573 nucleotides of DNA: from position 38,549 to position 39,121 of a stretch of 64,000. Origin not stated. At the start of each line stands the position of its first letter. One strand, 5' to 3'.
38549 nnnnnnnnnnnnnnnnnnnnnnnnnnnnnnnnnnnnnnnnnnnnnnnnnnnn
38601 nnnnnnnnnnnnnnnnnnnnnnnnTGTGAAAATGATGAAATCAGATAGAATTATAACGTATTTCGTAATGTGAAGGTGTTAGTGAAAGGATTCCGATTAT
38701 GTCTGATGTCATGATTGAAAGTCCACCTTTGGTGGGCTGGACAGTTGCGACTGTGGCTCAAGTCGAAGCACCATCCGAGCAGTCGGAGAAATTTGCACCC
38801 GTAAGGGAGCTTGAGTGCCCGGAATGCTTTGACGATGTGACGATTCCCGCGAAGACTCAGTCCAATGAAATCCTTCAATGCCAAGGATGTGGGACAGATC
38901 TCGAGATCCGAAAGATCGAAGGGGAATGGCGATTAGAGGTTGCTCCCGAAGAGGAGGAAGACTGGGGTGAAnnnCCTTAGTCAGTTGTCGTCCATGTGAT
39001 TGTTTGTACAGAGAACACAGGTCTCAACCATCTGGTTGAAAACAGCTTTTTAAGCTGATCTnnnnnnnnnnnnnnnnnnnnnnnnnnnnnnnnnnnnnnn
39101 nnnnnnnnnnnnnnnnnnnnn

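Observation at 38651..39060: Orphan LysW-like amino-group carrier protein in a G+C-rich islet directly upstream of lexA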

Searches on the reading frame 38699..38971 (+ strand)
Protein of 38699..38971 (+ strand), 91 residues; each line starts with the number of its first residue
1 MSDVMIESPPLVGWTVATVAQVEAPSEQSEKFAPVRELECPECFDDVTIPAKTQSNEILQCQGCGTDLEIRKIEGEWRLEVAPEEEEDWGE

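Call 7: search_protein_families(library=pfam, proteins=[window:38699-38971:+], max_evalue=1)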
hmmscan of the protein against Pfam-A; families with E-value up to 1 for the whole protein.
window:38699-38971:+ (91 aa): 7 families
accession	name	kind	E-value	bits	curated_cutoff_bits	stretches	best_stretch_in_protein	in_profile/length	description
PF21344.3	Zn_ribbon_LysW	-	1.4e-12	47.4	27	1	38-84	1-46/46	Alpha-aminoadipate carrier protein LysW-like, globular domain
PF22289.1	DmmA-like_C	-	0.0014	19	27.4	1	40-72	4-32/44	Dimethylamine monooxygenase subunit DmmA-like, C-terminal domain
PF22747.2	Zn_ribbon_DUF2089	-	0.005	17.3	27.6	0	59-78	13-27/32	DUF2089 zinc ribbon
PF01667.23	Ribosomal_S27e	-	0.021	15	24.5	1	38-68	8-36/55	Ribosomal protein S27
PF25169.1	DUF7830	-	0.19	12.1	27.5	0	36-56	33-52/72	Domain of unknown function (DUF7830)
PF03604.18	Zn_ribbon_RPAB4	-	0.27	11.4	24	1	40-65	3-24/32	DNA directed RNA polymerase, 7 kDa subunit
PF23454.1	Zn_ribbon_Brz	-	0.37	11.8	27.9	1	34-50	2-18/58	Transcriptional regulator Brz zinc beta ribbon domain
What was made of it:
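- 38699..38974 (+): LysW-like gene, 91 aa, stop codon included. Pfam PF21344 scores 47.4 bits against a cut-off of 27 (call 7).
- Checked: Pfam PF21344 Zn_ribbon_LysW scores 47.4 bits against a cut-off of 27 (call 7).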

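Call 8: search_protein_families(library=ncbifam, proteins=[window:38699-38971:+], max_evalue=1)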
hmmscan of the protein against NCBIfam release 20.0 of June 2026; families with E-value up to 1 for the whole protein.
window:38699-38971:+ (91 aa): 7 families
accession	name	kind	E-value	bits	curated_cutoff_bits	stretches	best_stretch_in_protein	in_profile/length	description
NF041070.1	carrier_LysW_Arch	domain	8e-14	51.4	75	1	38-91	3-57/57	alpha-aminoadipate/glutamate carrier protein LysW/ArgW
TIGR01206.1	lysW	equivalog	1.8e-08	34.1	53.2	1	38-91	3-54/54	lysine biosynthesis protein LysW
NF041259.1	mono_DmmA_fam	domain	0.00053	20.2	60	1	33-72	47-84/101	dimethylamine monooxygenase subunit DmmA family protein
NF047912.1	ECs_2282_CxxC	subfamily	0.015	15.2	37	1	37-67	2-36/60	ECs_2282 family putative zinc-binding protein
NF041795.1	Brz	equivalog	0.098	13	100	1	34-49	2-17/60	transcriptional regulator Brz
NF003067.0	PRK03988.1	equivalog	0.13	12.2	129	1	39-72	104-137/138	translation initiation factor IF-2 subunit beta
NF008993.0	PRK12336.1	equivalog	0.14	11.5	243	1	39-74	101-136/203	translation initiation factor IF-2 subunit beta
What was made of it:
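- Checked: NCBIfam LysW models match along their full length but below cut-off: 51.4 vs 75 and 34.1 vs 53.2 (call 8).
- NCBIfam LysW models score below their cut-offs (call 8).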

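Call 10: find_homologous_proteins(query=window:38699-38971:+, max_evalue=0.001)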
Query window:38699-38971:+ (91 aa): 1 proteins with E <= 0.001 among 1 candidates.
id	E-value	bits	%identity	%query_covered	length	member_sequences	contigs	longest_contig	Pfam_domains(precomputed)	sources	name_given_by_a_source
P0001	8.7e-54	197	100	100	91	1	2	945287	PF21344.4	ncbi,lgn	-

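Call 13: find_encoding_contigs(protein=P0001, flank=10000, max_places=4)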
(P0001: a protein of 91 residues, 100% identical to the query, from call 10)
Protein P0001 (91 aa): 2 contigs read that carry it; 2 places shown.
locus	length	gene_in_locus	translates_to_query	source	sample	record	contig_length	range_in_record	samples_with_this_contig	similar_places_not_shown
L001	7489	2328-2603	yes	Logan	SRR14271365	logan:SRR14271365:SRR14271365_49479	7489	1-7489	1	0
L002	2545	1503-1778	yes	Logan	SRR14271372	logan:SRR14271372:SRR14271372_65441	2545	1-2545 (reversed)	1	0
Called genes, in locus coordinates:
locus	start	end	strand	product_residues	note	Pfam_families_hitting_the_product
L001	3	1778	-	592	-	?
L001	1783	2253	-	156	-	PF00588:SpoU_methylase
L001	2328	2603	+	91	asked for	PF21344:Zn_ribbon_LysW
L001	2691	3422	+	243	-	PF01726:LexA_DNA_bind, PF00717:Peptidase_S24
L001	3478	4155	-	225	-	PF09335:VTT_dom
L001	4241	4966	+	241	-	PF00590:TP_methylase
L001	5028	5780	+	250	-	PF00300:His_Phos_1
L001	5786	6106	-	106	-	PF04024:PspC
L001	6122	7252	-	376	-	PF03952:Enolase_N, PF00113:Enolase_C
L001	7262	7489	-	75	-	?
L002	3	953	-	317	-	?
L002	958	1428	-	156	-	PF00588:SpoU_methylase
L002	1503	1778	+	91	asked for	PF21344:Zn_ribbon_LysW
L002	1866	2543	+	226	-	?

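Call 17: search_protein_representatives(protein=window:38699-38971:+)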
Query: 91 residues. Proteins with E-value up to 0.001 (for the whole library): 198; up to 1e-10: 4; up to 1e-30: 1. The best 150 are listed.
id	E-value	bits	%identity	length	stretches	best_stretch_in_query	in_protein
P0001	2.8e-54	197.4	100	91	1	1-91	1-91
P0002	7.1e-14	68.1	61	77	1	36-91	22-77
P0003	2.2e-12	63.3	55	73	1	36-91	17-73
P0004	6.4e-11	58.6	62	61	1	38-91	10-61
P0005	1.9e-09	53.9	51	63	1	37-91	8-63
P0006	2.7e-09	53.4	57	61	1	37-91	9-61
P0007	1.2e-08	51.4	56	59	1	39-91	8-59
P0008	1.2e-08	51.3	50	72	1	36-91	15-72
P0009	4.4e-08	49.5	46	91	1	35-91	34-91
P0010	8.3e-08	48.7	54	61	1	38-91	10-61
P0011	1.1e-07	48.3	57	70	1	38-91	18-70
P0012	1.6e-07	47.8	27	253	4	35-72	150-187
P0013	1.9e-07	47.5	50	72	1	39-91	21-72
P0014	2.1e-07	47.3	47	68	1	38-91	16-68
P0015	2.3e-07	47.2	43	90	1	24-91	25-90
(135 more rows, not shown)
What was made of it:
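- Tried and rejected: The exhaustive HMMER search found 4 proteins at E up to 1e-10, one of them the query itself (call 17).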

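Call 21: find_homologous_proteins(query=A1, max_evalue=0.00001)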
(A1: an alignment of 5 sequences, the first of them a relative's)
Query A1 (5 sequences) (91 aa, profile of the alignment): 2257 proteins with E <= 0.00001 among 4617 candidates; the best 120 are listed.
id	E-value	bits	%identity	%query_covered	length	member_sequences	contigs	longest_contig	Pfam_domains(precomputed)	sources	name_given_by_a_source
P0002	1.7e-34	136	63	59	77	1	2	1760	PF21344.4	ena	-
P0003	3.3e-32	128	56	59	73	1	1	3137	PF21344.4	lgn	-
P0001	3.7e-32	128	100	100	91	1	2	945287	PF21344.4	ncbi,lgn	-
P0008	5.1e-26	108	50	59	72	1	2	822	PF21344.4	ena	-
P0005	9.3e-24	101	52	58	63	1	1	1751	PF21344.4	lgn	-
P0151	2.0e-17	81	52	58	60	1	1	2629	PF21344.4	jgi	-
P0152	2.2e-17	81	50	35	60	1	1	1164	PF21344.4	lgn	-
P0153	1.2e-16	78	54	58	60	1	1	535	PF21344.4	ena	-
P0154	4.5e-16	76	49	58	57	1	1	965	PF21344.4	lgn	-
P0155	5.6e-16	76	46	59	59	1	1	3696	PF21344.4,PF23548.2,PF24460.2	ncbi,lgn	-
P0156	5.7e-16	76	51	58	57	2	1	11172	PF21344.4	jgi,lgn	jgi:alpha-aminoadipate carrier protein LysW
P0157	5.9e-16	76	53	58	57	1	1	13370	PF21344.4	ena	-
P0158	9.3e-16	75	49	58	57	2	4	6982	PF21344.4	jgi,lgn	jgi:alpha-aminoadipate carrier protein LysW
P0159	1.3e-15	75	50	62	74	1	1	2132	PF21344.4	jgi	jgi:alpha-aminoadipate carrier protein LysW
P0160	1.3e-15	75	52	57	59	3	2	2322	PF21344.4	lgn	-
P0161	1.4e-15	75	49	58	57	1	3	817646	PF21344.4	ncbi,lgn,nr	ncbi:MAG: lysine biosynthesis protein LysW [Gemmatimonadales bacterium]|nr:Alpha-aminoadipate carrie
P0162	1.7e-15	75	52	62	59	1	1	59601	PF21344.4,PF08271.18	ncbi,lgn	-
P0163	1.8e-15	75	50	59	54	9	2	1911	PF21344.4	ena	-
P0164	1.9e-15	74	47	68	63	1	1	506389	PF21344.4,PF24463.2,PF26408.2,PF26788.1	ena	-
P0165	2.1e-15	74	52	62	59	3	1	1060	PF21344.4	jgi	jgi:alpha-aminoadipate carrier protein LysW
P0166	2.5e-15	74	52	57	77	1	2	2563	PF21344.4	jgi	jgi:alpha-aminoadipate carrier protein LysW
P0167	3.0e-15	74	48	62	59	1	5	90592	PF21344.4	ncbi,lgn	-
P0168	3.1e-15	74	42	42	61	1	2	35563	PF22289.2,PF21344.4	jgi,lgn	jgi:alpha-aminoadipate carrier protein LysW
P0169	3.3e-15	74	52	57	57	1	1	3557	PF21344.4,PF23548.2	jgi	jgi:alpha-aminoadipate carrier protein LysW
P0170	3.4e-15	74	49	58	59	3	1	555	PF21344.4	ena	-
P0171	3.5e-15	74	53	58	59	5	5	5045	PF21344.4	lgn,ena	-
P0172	3.5e-15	74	42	42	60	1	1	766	PF21344.4,PF24463.2,PF24460.2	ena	-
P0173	3.7e-15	74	56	57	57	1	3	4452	PF08274.18,PF21344.4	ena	-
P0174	4.1e-15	73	52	34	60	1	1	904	PF21344.4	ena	-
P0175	4.3e-15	73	54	57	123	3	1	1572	PF21344.4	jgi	jgi:alpha-aminoadipate carrier protein LysW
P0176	5.1e-15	73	50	62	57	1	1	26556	PF08274.18,PF21344.4,PF23548.2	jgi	-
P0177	5.2e-15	73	48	62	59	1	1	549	PF21344.4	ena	-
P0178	5.5e-15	73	50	59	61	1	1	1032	PF21344.4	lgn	-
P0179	5.7e-15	73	48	57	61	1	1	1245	PF21344.4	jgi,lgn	jgi:alpha-aminoadipate carrier protein LysW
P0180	6.0e-15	73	51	58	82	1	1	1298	PF21344.4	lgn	-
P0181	6.0e-15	73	51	63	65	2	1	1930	PF19335.6,PF22289.2,PF21344.4,PF03119.22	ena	-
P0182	6.5e-15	73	46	62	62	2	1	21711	PF22289.2,PF21344.4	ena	-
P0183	6.7e-15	73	54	62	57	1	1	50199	PF21344.4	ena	-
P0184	7.1e-15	73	52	57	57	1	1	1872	PF21344.4,PF23548.2,PF08271.18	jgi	jgi:alpha-aminoadipate carrier protein LysW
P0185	7.2e-15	73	57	58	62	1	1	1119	PF21344.4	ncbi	-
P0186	7.3e-15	73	47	58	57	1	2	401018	PF21344.4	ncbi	-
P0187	7.5e-15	73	54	57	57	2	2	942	PF08274.18,PF21344.4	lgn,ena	-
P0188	8.5e-15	72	50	57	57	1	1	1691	PF21344.4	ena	-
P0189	8.7e-15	72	54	59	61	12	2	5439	PF21344.4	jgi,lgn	jgi:alpha-aminoadipate/glutamate carrier protein LysW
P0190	9.2e-15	72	55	58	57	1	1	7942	PF08274.18,PF21344.4,PF24463.2,PF24460.2,PF08271.18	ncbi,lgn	-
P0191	9.2e-15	72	51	58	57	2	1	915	PF21344.4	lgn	-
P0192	9.8e-15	72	51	58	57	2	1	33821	PF21344.4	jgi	jgi:alpha-aminoadipate/glutamate carrier protein LysW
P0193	1.0e-14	72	48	62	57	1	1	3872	PF21344.4,PF23548.2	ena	-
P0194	1.1e-14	72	52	62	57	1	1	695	PF21344.4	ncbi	-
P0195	1.1e-14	72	53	37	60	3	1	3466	PF21344.4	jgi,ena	jgi:alpha-aminoadipate carrier protein LysW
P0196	1.1e-14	72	57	58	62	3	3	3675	PF21344.4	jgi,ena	-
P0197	1.2e-14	72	58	58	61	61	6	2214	PF21344.4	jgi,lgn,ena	jgi:alpha-aminoadipate carrier protein LysW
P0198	1.2e-14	72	50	62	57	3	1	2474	PF21344.4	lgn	-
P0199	1.3e-14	72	48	57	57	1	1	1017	PF21344.4,PF23548.2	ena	-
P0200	1.5e-14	72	51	60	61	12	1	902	PF21344.4,PF23548.2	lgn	-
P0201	1.5e-14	72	52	59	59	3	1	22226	PF21344.4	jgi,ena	-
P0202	1.6e-14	71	48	62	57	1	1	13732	PF21344.4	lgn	-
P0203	1.6e-14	71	55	58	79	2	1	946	PF21344.4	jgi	jgi:alpha-aminoadipate carrier protein LysW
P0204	1.6e-14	71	46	62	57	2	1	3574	PF21344.4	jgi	jgi:alpha-aminoadipate carrier protein LysW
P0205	1.7e-14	71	44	43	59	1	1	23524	PF21344.4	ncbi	ncbi:lysine biosynthesis protein LysW [Candidatus Neomarinimicrobiota bacterium]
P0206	1.8e-14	71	54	59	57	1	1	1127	PF21344.4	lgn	-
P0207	1.8e-14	71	47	40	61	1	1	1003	PF21344.4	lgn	-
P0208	1.8e-14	71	57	58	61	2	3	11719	PF21344.4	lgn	-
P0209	1.9e-14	71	41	37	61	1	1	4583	PF21344.4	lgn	-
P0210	2.0e-14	71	50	37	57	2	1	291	PF21344.4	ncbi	-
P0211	2.0e-14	71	52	57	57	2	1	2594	PF21344.4,PF23548.2,PF24460.2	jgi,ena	jgi:alpha-aminoadipate carrier protein LysW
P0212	2.0e-14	71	58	58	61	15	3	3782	PF21344.4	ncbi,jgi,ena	jgi:alpha-aminoadipate carrier protein LysW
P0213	2.1e-14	71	52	57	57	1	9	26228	PF21344.4,PF23548.2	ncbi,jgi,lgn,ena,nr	ncbi:MAG: lysine biosynthesis protein LysW [Ardenticatenia bacterium]|nr:lysine biosynthesis protein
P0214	2.1e-14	71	47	37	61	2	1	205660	PF21344.4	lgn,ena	-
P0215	2.2e-14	71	55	58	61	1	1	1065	PF21344.4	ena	-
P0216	2.2e-14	71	49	58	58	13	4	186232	PF21344.4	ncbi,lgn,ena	-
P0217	2.2e-14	71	52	57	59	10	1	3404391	PF21344.4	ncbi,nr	ncbi:MAG: lysine biosynthesis protein LysW [Fidelibacterota bacterium]|nr:MAG: lysine biosynthesis p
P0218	2.2e-14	71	45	66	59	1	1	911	PF21344.4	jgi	jgi:alpha-aminoadipate carrier protein LysW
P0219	2.3e-14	71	49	67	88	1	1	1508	PF21344.4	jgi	jgi:alpha-aminoadipate carrier protein LysW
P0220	2.4e-14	71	55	58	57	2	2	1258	PF08274.18,PF21344.4,PF08271.18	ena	-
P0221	2.4e-14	71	46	63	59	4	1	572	PF23454.2,PF21344.4,PF24463.2,PF23548.2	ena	-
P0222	2.5e-14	71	54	57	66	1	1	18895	PF08274.18,PF21344.4,PF08271.18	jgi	jgi:alpha-aminoadipate carrier protein LysW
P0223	2.5e-14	71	52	57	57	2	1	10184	PF21344.4,PF23548.2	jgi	jgi:alpha-aminoadipate carrier protein LysW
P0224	2.5e-14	71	48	62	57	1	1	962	PF21344.4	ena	-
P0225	2.6e-14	71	49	38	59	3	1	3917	PF21344.4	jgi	-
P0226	2.6e-14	71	46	71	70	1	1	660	PF21344.4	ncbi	-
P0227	2.6e-14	71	53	58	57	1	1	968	PF08274.18,PF21344.4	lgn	-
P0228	2.7e-14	71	51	58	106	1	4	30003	PF21344.4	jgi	jgi:alpha-aminoadipate carrier protein LysW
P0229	2.7e-14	71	50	62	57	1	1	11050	PF21344.4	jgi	jgi:alpha-aminoadipate carrier protein LysW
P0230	2.7e-14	71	52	57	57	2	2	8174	PF21344.4,PF23548.2,PF08271.18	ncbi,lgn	-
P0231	2.9e-14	71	50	57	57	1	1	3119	PF21344.4,PF08271.18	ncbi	-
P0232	2.9e-14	71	46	57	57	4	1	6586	PF21344.4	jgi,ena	-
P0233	2.9e-14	71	49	63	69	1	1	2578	PF08274.18,PF21344.4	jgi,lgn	-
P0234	3.1e-14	71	51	58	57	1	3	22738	PF21344.4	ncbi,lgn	-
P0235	3.1e-14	71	48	62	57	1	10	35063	PF08274.18,PF21344.4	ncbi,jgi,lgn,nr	ncbi:MAG: lysine biosynthesis protein LysW [Anaerolineae bacterium]|jgi:alpha-aminoadipate carrier p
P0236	3.1e-14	71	47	58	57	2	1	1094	PF08274.18,PF21344.4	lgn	-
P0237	3.1e-14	71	58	57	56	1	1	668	PF21344.4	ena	-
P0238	3.2e-14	71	47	63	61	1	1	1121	PF21344.4,PF13717.12,PF23548.2,PF24460.2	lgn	-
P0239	3.2e-14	71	53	58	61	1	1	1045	PF21344.4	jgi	-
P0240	3.2e-14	71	47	37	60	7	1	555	PF08274.18,PF21344.4,PF24463.2,PF24460.2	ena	-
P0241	3.4e-14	70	55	58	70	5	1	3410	PF21344.4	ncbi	-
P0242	3.4e-14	70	54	57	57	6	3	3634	PF08274.18,PF21344.4,PF23548.2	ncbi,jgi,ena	jgi:alpha-aminoadipate carrier protein LysW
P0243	3.5e-14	70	55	58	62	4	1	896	PF21344.4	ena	-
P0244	3.5e-14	70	56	57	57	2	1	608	PF21344.4,PF23548.2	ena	-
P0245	3.6e-14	70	49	58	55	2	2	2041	PF21344.4,PF08271.18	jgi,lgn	-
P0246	3.7e-14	70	56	57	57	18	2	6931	PF21344.4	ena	-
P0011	3.7e-14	70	57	58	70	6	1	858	PF21344.4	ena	-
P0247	3.7e-14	70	50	57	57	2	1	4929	PF21344.4,PF23548.2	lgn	-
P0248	3.7e-14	70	47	58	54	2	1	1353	PF18439.8,PF21344.4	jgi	jgi:alpha-aminoadipate carrier protein LysW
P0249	3.8e-14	70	62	58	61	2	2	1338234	PF21344.4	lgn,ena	-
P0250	3.9e-14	70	46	62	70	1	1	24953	PF21344.4,PF08271.18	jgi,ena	-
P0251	4.0e-14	70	55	58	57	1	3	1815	PF21344.4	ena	-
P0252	4.1e-14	70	52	62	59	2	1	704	PF21344.4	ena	-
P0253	4.2e-14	70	57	58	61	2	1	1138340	PF21344.4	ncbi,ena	-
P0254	4.3e-14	70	48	62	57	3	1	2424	PF21344.4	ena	-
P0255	4.4e-14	70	53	58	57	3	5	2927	PF08274.18,PF21344.4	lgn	-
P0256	4.5e-14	70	50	59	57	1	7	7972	PF21344.4,PF08271.18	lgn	-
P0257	4.5e-14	70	54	62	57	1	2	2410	PF21344.4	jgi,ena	-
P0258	4.5e-14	70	44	59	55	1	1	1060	PF21344.4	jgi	jgi:alpha-aminoadipate carrier protein LysW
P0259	4.5e-14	70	51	58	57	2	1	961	PF21344.4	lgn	-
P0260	4.6e-14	70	50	62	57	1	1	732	PF21344.4,PF08271.18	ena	-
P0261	4.7e-14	70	51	60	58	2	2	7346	PF24441.2,PF21344.4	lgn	-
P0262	4.7e-14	70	43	66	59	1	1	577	PF21344.4,PF03604.19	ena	-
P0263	4.7e-14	70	58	58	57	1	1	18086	PF21344.4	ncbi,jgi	-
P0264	4.8e-14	70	55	62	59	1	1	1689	PF21344.4,PF08271.18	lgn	-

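Call 22: find_encoding_contigs(protein=P0002, flank=10000, max_places=4)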
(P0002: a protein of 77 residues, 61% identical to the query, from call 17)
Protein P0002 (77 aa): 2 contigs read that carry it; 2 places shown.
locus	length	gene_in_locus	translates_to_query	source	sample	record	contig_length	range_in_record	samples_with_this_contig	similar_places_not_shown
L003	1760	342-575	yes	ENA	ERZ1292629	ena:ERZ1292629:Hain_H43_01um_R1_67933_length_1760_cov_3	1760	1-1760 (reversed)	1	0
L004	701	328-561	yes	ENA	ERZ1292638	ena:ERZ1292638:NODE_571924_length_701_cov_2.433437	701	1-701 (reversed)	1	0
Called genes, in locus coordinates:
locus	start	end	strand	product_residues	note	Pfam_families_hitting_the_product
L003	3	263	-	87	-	?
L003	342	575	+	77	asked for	PF21344:Zn_ribbon_LysW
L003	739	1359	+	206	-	PF01726:LexA_DNA_bind, PF01047:MarR (weak), PF00717:Peptidase_S24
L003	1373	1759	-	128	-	?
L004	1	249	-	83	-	?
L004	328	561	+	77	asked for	PF21344:Zn_ribbon_LysW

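Call 23: find_encoding_contigs(protein=P0003, flank=10000, max_places=4)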
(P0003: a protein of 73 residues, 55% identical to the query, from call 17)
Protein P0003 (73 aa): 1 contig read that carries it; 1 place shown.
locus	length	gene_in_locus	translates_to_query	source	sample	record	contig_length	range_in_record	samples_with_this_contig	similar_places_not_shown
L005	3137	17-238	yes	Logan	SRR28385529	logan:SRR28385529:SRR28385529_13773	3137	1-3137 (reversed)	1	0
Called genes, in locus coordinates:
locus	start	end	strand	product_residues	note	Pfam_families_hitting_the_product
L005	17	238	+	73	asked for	PF21344:Zn_ribbon_LysW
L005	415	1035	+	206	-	PF01726:LexA_DNA_bind, PF00717:Peptidase_S24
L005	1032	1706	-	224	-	PF09335:VTT_dom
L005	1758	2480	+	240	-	PF00590:TP_methylase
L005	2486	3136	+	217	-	?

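Call 36: find_encoding_contigs(protein=P0005, flank=6000, max_places=3)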
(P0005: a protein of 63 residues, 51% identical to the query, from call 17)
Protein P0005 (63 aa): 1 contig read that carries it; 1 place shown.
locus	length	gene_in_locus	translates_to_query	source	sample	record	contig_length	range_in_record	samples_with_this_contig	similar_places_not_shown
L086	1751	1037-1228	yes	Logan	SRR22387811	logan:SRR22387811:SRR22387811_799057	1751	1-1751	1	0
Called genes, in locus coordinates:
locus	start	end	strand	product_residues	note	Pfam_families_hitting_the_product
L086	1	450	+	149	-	?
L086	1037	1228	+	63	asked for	PF21344:Zn_ribbon_LysW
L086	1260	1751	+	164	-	?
